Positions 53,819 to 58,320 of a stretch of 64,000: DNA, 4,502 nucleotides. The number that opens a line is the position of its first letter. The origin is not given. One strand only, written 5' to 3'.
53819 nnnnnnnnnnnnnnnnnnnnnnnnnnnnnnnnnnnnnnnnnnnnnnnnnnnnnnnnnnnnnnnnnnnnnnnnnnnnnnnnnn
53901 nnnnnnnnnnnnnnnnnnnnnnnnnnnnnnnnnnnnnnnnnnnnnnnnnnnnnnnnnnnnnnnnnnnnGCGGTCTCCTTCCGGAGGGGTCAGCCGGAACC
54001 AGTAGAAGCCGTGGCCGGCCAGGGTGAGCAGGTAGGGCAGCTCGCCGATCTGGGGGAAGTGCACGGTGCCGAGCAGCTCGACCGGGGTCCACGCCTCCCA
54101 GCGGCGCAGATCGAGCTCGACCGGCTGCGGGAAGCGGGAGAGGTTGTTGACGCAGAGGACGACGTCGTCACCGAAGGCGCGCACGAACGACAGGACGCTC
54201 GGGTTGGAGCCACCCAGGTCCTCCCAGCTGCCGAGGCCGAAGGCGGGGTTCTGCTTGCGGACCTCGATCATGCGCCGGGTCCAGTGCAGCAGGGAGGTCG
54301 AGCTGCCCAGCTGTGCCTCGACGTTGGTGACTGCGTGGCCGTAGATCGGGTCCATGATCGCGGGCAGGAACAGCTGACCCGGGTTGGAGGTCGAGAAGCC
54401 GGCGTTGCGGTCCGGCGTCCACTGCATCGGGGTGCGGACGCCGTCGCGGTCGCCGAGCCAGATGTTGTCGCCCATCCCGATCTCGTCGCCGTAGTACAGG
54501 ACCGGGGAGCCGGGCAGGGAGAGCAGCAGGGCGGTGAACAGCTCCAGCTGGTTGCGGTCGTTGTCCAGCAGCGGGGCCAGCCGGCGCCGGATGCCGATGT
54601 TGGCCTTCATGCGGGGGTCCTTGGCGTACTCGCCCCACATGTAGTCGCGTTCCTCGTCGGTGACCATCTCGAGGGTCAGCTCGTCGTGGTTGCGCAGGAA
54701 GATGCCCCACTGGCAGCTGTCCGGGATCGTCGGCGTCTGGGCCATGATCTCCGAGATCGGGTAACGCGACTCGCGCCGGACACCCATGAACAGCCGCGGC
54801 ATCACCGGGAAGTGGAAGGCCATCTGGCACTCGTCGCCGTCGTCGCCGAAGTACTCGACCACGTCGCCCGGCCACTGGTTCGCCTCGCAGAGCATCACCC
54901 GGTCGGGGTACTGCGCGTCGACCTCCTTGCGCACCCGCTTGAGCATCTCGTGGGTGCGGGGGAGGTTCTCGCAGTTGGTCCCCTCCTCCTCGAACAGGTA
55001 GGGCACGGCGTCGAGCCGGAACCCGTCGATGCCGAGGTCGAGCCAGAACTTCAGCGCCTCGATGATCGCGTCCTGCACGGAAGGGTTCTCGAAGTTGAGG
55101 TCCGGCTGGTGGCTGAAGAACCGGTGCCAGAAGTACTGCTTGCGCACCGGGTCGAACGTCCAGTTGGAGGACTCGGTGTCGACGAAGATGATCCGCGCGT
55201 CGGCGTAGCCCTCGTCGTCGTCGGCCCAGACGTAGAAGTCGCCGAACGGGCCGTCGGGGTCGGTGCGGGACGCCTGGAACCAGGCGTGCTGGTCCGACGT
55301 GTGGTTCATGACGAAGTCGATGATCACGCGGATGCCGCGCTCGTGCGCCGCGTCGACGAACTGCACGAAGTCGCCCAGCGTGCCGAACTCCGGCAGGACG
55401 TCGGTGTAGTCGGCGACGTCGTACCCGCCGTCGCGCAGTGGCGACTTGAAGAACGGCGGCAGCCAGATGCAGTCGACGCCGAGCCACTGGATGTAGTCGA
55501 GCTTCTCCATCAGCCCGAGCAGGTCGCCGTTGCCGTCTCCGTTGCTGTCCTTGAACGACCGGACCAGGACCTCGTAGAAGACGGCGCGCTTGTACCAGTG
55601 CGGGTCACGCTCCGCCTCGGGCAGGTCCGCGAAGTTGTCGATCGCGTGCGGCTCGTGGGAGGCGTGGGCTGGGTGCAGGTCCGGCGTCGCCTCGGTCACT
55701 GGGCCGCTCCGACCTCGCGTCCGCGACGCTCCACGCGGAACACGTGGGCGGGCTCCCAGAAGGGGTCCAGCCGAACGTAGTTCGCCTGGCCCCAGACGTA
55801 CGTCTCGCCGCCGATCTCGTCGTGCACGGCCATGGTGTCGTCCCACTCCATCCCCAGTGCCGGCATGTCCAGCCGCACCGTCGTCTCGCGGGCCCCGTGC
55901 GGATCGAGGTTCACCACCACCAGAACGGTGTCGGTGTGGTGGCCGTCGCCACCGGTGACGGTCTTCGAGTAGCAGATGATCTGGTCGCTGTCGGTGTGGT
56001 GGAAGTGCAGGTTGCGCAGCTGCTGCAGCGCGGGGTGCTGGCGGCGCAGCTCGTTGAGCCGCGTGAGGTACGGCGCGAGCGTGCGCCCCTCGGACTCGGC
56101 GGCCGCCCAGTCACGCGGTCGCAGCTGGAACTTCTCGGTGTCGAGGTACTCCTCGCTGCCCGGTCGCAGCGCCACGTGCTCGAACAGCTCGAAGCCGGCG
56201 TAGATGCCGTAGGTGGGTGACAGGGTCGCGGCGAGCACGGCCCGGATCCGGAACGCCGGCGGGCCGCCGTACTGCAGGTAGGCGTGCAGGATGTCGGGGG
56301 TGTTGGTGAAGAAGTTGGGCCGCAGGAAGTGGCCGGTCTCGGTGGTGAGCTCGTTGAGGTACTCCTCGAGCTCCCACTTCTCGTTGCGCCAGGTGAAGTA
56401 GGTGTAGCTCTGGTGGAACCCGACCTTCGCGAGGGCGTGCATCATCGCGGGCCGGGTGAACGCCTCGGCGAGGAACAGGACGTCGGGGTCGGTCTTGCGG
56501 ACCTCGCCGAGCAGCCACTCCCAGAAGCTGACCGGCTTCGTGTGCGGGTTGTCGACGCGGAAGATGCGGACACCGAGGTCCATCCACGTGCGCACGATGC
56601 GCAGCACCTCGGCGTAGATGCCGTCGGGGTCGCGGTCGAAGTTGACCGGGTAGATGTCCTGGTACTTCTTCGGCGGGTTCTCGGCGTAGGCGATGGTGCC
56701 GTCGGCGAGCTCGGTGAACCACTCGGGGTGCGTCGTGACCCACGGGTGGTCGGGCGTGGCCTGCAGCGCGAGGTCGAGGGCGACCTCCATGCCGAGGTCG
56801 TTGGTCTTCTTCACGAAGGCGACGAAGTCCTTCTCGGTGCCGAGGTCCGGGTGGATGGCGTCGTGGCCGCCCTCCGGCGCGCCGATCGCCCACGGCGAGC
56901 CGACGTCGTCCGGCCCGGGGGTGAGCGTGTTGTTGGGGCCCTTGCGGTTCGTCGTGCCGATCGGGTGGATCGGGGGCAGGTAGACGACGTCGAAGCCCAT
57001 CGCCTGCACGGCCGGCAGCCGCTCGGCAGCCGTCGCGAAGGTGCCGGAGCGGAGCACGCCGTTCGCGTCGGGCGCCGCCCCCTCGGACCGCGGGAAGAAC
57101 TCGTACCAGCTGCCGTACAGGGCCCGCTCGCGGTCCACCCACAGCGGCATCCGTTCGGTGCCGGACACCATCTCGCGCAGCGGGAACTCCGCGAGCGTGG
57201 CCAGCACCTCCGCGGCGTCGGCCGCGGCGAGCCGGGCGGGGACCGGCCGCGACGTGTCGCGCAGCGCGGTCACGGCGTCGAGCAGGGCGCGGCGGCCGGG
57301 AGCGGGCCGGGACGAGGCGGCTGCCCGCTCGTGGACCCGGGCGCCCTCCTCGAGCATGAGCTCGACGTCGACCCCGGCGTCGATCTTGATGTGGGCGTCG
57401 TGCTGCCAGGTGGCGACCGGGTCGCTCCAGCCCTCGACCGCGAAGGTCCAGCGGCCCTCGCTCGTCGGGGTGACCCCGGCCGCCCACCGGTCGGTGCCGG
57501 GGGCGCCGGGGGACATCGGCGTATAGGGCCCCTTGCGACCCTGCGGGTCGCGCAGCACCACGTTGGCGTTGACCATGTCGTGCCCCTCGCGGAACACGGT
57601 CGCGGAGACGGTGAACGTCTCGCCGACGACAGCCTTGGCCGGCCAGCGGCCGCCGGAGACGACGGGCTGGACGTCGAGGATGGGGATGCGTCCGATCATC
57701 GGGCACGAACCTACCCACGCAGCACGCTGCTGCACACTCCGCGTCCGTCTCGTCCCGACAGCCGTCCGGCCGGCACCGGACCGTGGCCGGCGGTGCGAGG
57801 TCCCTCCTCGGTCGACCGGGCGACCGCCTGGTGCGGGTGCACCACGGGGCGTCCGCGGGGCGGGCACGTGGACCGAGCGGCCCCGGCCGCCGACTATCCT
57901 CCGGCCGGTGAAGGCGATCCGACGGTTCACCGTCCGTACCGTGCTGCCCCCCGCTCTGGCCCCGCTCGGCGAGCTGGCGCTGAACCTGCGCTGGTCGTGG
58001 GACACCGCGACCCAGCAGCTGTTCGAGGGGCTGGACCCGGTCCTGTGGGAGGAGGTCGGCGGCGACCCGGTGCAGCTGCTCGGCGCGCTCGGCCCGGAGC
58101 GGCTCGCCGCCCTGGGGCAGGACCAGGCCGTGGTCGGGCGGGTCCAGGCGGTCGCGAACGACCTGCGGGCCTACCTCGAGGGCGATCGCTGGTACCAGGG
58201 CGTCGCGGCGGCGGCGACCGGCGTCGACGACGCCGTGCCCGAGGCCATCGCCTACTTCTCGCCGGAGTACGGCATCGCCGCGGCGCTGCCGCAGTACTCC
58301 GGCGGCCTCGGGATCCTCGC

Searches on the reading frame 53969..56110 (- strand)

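Call 53: search_protein_families(library=pfam, proteins=[window:53969-56110:-], max_evalue=0.00001)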
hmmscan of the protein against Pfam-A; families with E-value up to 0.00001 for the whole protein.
window:53969-56110:- (714 aa): 2 families
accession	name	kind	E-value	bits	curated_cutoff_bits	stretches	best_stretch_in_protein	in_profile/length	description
PF00128.31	Alpha-amylase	-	9.7e-96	322.1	22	1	181-624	2-443/446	Alpha amylase, catalytic domain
PF16657.11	Malt_amylase_C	-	4.9e-23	81.4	27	1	629-704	3-75/75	Maltogenic Amylase, C-terminal domain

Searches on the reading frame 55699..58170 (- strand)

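Call 53: search_protein_families(library=pfam, proteins=[window:55699-58170:-], max_evalue=0.00001)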
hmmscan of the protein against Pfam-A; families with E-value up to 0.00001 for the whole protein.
window:55699-58170:- (824 aa): 2 families
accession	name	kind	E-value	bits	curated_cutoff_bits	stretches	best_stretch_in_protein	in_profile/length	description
PF11896.14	GlgE_dom_N_S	-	8e-64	215.7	25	1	160-347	1-179/179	Alpha-1,4-glucan:maltose-1-phosphate maltosyltransferase, domain N/S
PF21702.3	GLGE_C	-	8e-36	122.6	27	1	723-813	1-87/87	GLGE, C-terminal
